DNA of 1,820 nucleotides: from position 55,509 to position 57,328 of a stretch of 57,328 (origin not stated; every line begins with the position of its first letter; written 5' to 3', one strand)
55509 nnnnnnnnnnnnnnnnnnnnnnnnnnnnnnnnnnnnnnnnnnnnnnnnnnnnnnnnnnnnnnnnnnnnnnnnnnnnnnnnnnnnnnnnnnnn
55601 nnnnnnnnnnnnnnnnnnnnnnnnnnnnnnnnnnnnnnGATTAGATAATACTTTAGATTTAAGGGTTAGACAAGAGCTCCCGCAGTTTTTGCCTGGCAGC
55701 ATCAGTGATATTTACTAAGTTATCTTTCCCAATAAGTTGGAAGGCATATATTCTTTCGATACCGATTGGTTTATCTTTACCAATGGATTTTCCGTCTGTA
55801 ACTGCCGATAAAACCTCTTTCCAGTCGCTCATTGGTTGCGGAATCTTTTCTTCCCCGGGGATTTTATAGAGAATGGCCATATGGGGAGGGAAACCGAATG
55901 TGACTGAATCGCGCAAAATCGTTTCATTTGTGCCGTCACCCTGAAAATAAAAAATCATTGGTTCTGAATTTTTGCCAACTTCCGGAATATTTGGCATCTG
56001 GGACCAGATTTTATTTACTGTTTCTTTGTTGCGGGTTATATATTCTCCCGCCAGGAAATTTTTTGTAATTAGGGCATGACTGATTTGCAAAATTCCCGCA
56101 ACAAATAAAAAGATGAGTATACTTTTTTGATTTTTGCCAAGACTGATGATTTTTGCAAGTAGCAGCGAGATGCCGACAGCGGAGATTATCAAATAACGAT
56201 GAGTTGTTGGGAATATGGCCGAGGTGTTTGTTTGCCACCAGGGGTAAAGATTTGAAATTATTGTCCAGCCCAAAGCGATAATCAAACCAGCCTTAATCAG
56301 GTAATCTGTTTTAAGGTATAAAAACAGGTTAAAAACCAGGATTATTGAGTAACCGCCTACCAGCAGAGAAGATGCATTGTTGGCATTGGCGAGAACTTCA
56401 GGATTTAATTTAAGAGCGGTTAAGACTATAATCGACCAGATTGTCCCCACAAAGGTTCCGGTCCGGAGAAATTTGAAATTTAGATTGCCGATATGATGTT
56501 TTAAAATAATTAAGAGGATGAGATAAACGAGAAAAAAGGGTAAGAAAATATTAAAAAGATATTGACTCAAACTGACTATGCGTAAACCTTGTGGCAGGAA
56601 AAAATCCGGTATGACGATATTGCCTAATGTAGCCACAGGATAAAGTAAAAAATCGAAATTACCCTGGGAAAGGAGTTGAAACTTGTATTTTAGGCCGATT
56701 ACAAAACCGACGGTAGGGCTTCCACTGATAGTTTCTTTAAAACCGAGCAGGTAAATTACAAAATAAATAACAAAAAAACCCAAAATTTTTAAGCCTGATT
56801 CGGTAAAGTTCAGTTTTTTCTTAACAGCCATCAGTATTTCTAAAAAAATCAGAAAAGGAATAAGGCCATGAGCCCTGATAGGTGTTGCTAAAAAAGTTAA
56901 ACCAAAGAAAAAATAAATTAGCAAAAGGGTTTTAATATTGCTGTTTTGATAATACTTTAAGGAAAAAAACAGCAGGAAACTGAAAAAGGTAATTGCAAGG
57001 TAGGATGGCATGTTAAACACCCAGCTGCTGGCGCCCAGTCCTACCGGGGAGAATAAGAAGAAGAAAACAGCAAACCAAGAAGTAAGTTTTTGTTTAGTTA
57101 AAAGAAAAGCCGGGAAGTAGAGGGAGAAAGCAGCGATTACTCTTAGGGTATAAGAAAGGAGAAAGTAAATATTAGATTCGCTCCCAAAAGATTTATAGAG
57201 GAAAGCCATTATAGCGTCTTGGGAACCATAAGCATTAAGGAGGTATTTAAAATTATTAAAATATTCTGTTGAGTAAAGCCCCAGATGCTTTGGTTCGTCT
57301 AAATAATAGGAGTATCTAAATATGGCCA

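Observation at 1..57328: Wall-to-wall glycosylation island: 22 polytopic GT-C-like genes from about 8 families, with no classical initiation/polymerase/ligase set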

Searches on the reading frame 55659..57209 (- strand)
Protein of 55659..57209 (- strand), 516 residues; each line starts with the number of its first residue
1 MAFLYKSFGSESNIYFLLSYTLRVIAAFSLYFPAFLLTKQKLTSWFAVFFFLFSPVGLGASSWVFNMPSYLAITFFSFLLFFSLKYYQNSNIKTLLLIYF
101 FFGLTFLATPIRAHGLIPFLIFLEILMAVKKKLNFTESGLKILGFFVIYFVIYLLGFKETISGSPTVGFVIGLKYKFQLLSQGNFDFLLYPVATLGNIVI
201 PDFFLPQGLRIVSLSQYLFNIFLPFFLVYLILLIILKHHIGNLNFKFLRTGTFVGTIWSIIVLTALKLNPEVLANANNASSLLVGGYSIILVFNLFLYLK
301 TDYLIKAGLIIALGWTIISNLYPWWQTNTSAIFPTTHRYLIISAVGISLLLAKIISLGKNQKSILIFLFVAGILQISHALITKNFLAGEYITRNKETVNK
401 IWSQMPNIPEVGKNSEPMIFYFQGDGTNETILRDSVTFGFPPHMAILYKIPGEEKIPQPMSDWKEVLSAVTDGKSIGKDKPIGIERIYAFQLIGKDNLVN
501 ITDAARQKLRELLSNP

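Call 9: search_protein_families(library=pfam, max_evalue=0.01, proteins=[window:55659-57209:-])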
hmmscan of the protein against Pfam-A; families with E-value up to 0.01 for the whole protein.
window:55659-57209:- (516 aa): 1 family
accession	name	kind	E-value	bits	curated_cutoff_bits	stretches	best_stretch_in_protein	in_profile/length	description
PF22438.2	FlgA_HD-like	-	0.00049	20.6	26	1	186-237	18-67/68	Flagellar protein FlgA, HotDog domain-like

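Call 12: search_protein_families(library=ncbifam, max_evalue=0.01, proteins=[window:55659-57209:-])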
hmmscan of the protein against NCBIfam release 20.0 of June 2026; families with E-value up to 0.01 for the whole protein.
window:55659-57209:- (516 aa): 0 families
